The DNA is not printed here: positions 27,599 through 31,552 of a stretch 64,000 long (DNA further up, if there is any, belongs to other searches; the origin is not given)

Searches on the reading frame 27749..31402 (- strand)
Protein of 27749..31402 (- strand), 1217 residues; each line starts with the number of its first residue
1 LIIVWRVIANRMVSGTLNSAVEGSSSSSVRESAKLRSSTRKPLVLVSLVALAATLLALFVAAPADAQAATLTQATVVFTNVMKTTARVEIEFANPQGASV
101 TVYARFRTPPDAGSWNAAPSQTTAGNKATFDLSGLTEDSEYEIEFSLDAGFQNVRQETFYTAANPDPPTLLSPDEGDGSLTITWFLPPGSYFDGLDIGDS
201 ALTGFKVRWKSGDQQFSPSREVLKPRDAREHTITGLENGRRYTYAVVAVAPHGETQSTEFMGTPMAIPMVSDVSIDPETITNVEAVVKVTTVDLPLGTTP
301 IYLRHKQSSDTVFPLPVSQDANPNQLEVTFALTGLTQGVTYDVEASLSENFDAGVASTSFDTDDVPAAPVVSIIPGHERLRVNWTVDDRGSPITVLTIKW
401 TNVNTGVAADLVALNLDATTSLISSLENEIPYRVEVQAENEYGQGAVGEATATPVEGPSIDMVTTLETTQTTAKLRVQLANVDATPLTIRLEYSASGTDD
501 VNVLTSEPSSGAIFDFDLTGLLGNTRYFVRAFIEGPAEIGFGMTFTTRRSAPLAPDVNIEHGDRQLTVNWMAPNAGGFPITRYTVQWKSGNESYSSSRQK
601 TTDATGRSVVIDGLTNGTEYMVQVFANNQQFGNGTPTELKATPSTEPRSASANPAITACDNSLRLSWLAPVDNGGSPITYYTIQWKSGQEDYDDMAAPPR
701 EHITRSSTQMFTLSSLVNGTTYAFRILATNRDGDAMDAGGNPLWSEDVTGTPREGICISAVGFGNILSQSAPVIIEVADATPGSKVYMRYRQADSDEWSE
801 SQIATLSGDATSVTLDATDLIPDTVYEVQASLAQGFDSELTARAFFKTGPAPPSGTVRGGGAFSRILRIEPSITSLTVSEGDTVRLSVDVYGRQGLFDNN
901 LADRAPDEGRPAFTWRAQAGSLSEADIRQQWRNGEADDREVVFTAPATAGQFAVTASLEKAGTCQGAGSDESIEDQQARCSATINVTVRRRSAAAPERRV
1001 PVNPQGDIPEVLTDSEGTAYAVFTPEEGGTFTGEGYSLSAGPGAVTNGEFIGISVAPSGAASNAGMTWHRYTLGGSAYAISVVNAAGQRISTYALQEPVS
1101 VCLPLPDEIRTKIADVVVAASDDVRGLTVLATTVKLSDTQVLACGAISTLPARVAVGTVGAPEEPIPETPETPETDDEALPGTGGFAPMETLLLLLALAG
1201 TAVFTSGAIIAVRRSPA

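Call 24: search_protein_families(library=pfam, proteins=[window:27749-31402:-], max_evalue=0.01)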
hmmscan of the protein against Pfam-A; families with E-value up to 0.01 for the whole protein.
window:27749-31402:- (1217 aa): 6 families
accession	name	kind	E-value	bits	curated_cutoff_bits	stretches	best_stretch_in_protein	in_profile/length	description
PF00041.27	fn3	-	3.2e-46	155.9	25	4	552-632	3-74/84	Fibronectin type III domain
PF25059.1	FN3_DSCAM-DSCAML_C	-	2.9e-22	79.2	39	2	569-629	9-67/89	DSCAM/DSCAML C-terminal Fn3-like domain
PF16656.11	Pur_ac_phosph_N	-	4.8e-19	69.2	30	1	562-629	11-83/93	Purple acid Phosphatase, N-terminal domain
PF17425.8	Arylsulfotran_N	-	0.0038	17.7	24.2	0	90-158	16-83/88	Arylsulfotransferase Ig-like domain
PF10179.15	NDNF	-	0.0053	17.2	27.3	0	599-635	81-117/127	Neuron-derived neurotrophic factor, first Fn(III) domain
PF07679.22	I-set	-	0.0086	16.6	23.7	0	871-893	5-27/90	Immunoglobulin I-set domain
